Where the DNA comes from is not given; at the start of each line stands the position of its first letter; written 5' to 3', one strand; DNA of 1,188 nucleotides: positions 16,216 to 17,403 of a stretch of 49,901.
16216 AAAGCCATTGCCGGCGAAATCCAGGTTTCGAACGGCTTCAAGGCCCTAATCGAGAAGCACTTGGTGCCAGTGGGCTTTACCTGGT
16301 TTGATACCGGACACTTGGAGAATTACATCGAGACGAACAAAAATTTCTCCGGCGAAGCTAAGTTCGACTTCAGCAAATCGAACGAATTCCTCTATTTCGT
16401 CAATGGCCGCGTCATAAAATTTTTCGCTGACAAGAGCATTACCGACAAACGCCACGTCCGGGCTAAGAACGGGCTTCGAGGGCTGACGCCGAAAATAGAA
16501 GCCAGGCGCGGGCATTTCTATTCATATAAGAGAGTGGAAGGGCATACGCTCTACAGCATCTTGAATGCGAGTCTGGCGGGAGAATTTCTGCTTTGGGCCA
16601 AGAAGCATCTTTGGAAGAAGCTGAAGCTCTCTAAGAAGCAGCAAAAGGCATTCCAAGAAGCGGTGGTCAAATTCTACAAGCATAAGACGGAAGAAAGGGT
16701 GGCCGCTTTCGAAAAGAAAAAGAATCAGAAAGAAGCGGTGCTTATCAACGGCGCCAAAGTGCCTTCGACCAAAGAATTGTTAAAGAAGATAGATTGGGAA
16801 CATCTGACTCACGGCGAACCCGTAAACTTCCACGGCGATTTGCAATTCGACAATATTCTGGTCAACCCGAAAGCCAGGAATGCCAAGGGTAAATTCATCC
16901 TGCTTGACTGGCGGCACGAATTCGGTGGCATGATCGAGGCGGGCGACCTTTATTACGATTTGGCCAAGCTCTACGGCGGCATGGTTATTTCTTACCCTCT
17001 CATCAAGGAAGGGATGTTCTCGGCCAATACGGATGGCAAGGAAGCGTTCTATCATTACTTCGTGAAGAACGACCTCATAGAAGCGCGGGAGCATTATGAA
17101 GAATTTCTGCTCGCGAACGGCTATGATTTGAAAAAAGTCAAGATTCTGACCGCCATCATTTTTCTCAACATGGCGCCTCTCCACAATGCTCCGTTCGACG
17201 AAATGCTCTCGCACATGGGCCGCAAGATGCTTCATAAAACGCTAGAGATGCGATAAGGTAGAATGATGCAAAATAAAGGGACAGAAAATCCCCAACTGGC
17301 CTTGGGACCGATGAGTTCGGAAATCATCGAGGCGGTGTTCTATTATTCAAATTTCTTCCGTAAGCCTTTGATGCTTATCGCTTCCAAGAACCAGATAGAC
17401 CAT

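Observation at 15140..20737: Non-canonical nucleotide-sugar module: KdsC-like phosphatase, GatZ-like TIM-barrel protein, cupin isomerase and two NTP-transferase fusions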

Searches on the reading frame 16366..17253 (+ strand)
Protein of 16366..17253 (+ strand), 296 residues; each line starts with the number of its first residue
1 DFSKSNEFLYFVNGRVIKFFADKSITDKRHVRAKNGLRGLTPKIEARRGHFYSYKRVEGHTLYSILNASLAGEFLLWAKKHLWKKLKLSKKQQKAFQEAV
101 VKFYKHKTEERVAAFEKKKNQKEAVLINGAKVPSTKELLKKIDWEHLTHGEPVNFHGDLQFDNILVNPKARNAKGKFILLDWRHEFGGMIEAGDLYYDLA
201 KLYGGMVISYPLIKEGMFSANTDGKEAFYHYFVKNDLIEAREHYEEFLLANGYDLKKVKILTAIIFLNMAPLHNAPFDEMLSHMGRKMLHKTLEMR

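Call 29: search_solved_structures(query=A3, max_evalue=10, show_alignments=2)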
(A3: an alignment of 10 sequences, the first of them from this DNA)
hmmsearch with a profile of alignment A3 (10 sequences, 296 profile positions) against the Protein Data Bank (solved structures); distinct sequences matched with E-value up to 10: 2.
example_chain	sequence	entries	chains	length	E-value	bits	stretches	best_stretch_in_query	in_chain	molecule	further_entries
7c7r_B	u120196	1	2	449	0.19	14.5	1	203-246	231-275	Biofilm-associated surface protein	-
7c7u_A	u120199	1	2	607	0.31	13.8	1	203-246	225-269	Biofilm-associated surface protein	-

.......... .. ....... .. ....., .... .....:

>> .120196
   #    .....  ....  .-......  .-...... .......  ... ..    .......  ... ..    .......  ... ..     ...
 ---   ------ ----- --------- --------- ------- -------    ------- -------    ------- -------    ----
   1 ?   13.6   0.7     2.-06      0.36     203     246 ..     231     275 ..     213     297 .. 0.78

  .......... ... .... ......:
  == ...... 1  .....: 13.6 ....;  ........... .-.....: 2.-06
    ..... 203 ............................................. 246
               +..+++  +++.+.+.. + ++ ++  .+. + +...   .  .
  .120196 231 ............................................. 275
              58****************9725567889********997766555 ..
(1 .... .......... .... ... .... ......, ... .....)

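Call 48: search_protein_families(library=ncbifam, alignment_id=A3, max_evalue=1)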
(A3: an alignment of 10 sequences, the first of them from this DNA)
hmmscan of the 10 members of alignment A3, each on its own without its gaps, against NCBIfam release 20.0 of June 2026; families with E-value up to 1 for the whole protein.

A. member 1, seq(296 aa): 0 families

B. families by the number of members that match (of 10 scanned): 2 families
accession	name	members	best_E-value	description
NF053860.1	DS41_1_antiphage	4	0.0042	anti-phage protein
NF033450.1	BREX_PglZ_1_B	2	0.1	BREX-1 system phosphatase PglZ type B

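Call 49: search_protein_families(library=pfam, alignment_id=A3, max_evalue=1)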
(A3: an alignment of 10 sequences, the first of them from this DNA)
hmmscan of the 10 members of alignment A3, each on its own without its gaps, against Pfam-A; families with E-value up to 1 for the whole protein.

A. member 1, seq(296 aa): 3 families
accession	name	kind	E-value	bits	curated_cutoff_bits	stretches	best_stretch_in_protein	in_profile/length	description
PF01636.29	APH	-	0.00019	21.7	23.2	1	133-203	148-210/239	Phosphotransferase enzyme family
PF19974.5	TCAD9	-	0.016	14.9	40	1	102-202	250-337/429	Ternary complex associated domain 9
PF18828.6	LPD15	-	0.12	12.7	27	1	80-144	27-87/99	Large polyvalent-protein-associated domain 15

B. families by the number of members that match (of 10 scanned): 10 families
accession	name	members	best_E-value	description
PF01636.29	APH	10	5.1e-07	Phosphotransferase enzyme family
PF19974.5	TCAD9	9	0.0026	Ternary complex associated domain 9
PF02958.26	EcKL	8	0.0068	Ecdysteroid kinase-like family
PF07430.17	PP1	5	0.00084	Phloem filament protein PP1 cystatin-like domain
PF16418.11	CNOT1_HEAT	2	0.13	CCR4-NOT transcription complex subunit 1 HEAT repeat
PF03881.20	Fructosamin_kin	1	0.066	Fructosamine kinase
PF22119.1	GST_C_8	1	0.1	Glutathione S-transferase, C-terminal domain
PF18828.6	LPD15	1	0.12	Large polyvalent-protein-associated domain 15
PF22782.1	SDE2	1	0.16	Splicing regulator SDE2, SDE2 domain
PF01077.27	NIR_SIR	1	0.2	Nitrite and sulphite reductase 4Fe-4S domain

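Call 66: search_solved_structures(query=A6, max_evalue=10, show_alignments=3)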
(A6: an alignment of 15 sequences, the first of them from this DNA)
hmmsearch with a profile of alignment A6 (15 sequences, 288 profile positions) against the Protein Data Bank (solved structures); distinct sequences matched with E-value up to 10: 5.
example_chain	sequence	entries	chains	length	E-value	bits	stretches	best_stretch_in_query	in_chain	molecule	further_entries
1zyl_A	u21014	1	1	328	0.33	13.3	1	131-169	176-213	Hypothetical protein yihE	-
8v3v_A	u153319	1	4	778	0.37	13.1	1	146-177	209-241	Acyl-Coenzyme A dehydrogenase family, member 11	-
6sjl_D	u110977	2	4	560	0.39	13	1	103-165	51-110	Putative type VI secretion protein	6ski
3dxp_A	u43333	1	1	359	0.78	12.1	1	112-177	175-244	putative acyl-CoA dehydrogenase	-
5igh_A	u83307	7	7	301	1.7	10.9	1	125-177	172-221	Macrolide 2'-phosphotransferase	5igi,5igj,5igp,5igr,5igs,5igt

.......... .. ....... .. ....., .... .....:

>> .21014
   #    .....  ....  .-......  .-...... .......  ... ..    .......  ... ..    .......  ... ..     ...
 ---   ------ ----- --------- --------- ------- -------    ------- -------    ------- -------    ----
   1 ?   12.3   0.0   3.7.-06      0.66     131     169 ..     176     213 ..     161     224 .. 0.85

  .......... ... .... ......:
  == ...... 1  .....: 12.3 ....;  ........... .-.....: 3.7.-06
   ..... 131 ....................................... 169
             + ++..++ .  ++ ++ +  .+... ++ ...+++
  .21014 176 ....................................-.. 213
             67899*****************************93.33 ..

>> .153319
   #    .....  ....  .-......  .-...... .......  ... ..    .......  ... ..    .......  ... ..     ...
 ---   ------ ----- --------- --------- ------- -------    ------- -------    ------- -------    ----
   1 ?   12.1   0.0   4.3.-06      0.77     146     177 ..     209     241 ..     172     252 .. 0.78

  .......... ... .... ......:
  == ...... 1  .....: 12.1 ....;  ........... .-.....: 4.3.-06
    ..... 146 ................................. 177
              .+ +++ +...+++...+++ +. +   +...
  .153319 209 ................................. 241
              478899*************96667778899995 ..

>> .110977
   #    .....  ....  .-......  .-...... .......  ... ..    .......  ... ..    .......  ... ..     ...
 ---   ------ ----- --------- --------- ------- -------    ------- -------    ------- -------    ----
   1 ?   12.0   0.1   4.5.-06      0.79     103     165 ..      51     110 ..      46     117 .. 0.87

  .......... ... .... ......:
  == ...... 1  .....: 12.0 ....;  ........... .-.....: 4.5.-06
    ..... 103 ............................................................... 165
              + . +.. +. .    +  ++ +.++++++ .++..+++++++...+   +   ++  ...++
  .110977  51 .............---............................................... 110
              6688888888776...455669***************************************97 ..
